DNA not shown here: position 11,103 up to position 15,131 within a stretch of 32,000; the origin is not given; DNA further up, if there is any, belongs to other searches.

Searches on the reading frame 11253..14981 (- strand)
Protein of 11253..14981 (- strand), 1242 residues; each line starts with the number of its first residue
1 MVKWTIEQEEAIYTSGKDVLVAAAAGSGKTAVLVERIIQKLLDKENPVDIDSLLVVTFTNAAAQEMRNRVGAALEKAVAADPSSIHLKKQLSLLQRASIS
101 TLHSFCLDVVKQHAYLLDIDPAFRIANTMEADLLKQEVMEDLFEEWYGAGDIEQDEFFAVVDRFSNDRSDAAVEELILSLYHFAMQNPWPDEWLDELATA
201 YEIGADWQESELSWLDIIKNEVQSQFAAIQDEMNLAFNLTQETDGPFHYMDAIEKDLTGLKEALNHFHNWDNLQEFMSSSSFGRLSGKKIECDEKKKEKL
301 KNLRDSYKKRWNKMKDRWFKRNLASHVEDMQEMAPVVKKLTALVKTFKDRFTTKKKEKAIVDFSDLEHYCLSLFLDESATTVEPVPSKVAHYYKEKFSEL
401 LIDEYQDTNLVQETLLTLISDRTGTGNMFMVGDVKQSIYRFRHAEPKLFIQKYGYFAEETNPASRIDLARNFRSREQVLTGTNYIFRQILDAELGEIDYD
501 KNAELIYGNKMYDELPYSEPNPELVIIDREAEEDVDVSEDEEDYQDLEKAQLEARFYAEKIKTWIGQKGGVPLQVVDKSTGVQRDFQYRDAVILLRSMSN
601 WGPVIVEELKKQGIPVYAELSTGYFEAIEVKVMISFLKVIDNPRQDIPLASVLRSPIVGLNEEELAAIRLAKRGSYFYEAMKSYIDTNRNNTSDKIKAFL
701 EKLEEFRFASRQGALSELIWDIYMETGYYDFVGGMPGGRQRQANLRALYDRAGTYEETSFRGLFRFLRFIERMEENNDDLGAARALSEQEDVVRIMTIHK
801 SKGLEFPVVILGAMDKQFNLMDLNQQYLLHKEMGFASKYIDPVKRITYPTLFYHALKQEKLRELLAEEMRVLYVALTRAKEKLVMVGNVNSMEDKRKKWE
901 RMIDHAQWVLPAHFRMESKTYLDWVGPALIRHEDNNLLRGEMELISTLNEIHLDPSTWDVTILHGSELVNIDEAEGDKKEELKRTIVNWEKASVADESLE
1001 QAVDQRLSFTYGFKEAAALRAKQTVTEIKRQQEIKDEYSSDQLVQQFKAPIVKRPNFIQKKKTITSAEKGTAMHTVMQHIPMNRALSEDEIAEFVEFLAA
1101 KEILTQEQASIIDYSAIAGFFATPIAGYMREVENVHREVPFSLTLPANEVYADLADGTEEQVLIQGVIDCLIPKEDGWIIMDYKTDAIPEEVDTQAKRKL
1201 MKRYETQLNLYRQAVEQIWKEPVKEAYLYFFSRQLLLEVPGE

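Call 34: list_cluster_members(proteins=[window:11253-14981:-, window:19317-19868:-, window:4468-5325:+, window:5960-6832:+, window:2248-2538:+, window:23393-24322:-, window:24322-24573:-, window:26125-29892:-, window:20706-20963:-, window:22442-22756:-])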
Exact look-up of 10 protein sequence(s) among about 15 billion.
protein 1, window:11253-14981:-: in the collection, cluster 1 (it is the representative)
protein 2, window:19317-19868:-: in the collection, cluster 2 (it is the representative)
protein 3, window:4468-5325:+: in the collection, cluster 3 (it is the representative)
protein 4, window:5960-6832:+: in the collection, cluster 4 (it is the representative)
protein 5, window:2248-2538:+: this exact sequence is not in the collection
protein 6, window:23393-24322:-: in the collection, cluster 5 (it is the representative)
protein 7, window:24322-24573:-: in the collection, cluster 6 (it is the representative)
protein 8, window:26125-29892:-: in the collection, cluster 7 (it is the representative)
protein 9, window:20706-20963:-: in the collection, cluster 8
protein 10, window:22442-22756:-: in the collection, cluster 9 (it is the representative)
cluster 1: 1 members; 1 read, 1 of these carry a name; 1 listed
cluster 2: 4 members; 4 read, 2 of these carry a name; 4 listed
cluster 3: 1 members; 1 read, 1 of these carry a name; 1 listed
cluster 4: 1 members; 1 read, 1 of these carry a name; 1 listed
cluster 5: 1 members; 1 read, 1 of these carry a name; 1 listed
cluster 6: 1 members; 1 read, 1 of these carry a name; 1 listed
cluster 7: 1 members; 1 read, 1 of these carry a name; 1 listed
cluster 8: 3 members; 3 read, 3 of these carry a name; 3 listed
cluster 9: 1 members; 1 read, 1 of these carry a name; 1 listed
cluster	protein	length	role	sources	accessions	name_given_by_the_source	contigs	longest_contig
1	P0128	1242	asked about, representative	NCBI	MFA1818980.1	helicase-exonuclease AddAB subunit AddA [Virgibacillus oceani]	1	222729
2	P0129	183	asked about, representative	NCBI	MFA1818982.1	signal peptidase I [Virgibacillus oceani]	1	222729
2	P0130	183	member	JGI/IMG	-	signal peptidase I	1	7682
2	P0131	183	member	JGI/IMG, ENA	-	-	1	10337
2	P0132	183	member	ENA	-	-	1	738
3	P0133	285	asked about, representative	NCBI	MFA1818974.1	DegV family protein [Virgibacillus oceani]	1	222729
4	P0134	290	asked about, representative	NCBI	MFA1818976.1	SDR family oxidoreductase [Virgibacillus oceani]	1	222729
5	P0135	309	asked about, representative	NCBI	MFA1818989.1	N-acetylmuramoyl-L-alanine amidase [Virgibacillus oceani]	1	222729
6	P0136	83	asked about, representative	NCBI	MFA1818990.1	phage holin [Virgibacillus oceani]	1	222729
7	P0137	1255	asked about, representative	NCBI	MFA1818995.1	hypothetical protein ACDX78_02125 [Virgibacillus oceani]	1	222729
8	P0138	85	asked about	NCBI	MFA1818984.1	competence protein ComK [Virgibacillus oceani]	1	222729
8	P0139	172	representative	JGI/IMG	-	competence protein ComK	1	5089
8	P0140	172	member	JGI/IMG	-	competence protein ComK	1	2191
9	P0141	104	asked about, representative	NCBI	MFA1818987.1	YolD-like family protein [Virgibacillus oceani]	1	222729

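Call 35: find_encoding_contigs(protein=P0139, flank=10000, max_places=3)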
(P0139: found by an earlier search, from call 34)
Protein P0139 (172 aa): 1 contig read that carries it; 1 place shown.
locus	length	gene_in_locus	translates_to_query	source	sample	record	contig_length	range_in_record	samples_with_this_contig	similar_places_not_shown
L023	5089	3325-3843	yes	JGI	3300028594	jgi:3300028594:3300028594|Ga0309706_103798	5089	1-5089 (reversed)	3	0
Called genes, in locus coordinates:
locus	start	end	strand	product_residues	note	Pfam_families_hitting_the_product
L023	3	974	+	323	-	?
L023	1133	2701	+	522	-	PF00501:AMP-binding, PF13193:AMP-binding_C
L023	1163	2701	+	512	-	PF00501:AMP-binding, PF13193:AMP-binding_C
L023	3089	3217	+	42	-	-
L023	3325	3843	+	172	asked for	PF06338:ComK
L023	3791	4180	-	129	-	PF26325:YhjD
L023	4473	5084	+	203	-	PF09335:VTT_dom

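Call 84: search_dna_similar(query=P0139, collection=phages, mode=protein, max_evalue=0.01, max_rows=25)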
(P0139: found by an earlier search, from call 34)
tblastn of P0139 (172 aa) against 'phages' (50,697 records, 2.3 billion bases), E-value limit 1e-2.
Records with a match: 6; places in all: 6; records where one place covers at least 80% of the query: 1.
Best place of each record, by identity: <60% 6.
By first word of the organism name: Listeria 3; Staphylococcus 3.
By host as written in the record: Listeria monocytogenes 3; Staphylococcus aureus 2; Staphylococcus pseudintermedius 14-29-15 1.
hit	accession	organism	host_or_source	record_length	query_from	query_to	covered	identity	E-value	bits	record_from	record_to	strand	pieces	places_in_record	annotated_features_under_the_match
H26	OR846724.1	Listeria phage LM 4-11-1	Listeria monocytogenes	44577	11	166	91%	33.5%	2e-24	104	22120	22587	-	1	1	record has no annotation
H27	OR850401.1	Staphylococcus phage SA 1298 Kay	Staphylococcus aureus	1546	48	162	67%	33.6%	9e-16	79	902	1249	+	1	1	record has no annotation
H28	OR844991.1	Staphylococcus phage SA 1306 Kay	Staphylococcus aureus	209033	48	162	67%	33.6%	1e-15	79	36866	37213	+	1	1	record has no annotation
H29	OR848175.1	Listeria phage LM 4-14-1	Listeria monocytogenes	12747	53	166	66%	33.6%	4e-15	77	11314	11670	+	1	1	record has no annotation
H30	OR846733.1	Listeria phage LM 4-11-1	Listeria monocytogenes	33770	53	166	66%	33.6%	4e-15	77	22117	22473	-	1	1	record has no annotation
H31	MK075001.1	Staphylococcus phage phiSP15-1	Staphylococcus pseudintermedius 14-29-15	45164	30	152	72%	27.2%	3e-10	64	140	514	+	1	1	competence transcription factor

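Call 85: get_annotated_region(hit=H26, flank=400)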
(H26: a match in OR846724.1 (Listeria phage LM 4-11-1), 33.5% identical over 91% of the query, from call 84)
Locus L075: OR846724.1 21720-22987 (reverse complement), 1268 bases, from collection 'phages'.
description: UNVERIFIED_ORG: Listeria phage LM 4-11-1 clone NODE_9_length_44577_cov_50.727124 genomic sequence.
organism: Listeria phage LM 4-11-1 (NCBI taxid 3113835)
taxonomy: Viruses
host: Listeria monocytogenes; source: wastewater; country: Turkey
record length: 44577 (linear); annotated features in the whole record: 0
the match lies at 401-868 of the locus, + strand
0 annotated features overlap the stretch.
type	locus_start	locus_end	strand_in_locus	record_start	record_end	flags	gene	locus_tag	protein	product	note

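Call 86: get_annotated_region(hit=H30, flank=2500)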
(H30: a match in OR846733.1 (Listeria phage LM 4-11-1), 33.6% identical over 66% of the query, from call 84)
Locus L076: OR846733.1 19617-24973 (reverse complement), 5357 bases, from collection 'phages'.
description: UNVERIFIED_ORG: Listeria phage LM 4-11-1 clone NODE_18_length_33770_cov_52.915353 genomic sequence.
organism: Listeria phage LM 4-11-1 (NCBI taxid 3113835)
taxonomy: Viruses
host: Listeria monocytogenes; source: wastewater; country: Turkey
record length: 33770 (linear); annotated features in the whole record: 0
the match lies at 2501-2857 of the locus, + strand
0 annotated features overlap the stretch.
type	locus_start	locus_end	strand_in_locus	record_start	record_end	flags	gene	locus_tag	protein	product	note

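Call 95: find_encoding_contigs(protein=P0131, flank=10000, max_places=3)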
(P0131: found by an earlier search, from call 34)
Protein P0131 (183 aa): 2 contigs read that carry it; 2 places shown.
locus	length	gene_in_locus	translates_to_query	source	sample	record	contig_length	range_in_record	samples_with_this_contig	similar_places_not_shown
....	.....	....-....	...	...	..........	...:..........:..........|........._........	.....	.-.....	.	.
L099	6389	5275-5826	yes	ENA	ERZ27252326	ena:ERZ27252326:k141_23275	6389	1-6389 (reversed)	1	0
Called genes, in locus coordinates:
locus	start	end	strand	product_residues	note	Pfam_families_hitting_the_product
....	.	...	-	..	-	?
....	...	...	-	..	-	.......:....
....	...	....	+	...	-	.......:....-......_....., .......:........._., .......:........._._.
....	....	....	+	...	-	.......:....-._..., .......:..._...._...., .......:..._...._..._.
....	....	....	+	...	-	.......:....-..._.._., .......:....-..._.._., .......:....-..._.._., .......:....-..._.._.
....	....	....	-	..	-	-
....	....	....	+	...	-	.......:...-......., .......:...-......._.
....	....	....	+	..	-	-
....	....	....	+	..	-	-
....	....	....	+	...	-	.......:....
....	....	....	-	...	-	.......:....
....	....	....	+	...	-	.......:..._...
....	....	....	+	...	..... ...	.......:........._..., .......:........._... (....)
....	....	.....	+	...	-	?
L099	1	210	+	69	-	?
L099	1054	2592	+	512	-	PF00501:AMP-binding, PF13193:AMP-binding_C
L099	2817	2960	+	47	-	-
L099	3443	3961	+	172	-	PF06338:ComK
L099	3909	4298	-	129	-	PF26325:YhjD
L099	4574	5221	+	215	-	PF09335:VTT_dom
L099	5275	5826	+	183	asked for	PF10502:Peptidase_S26, PF00717:Peptidase_S24 (weak)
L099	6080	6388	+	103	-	?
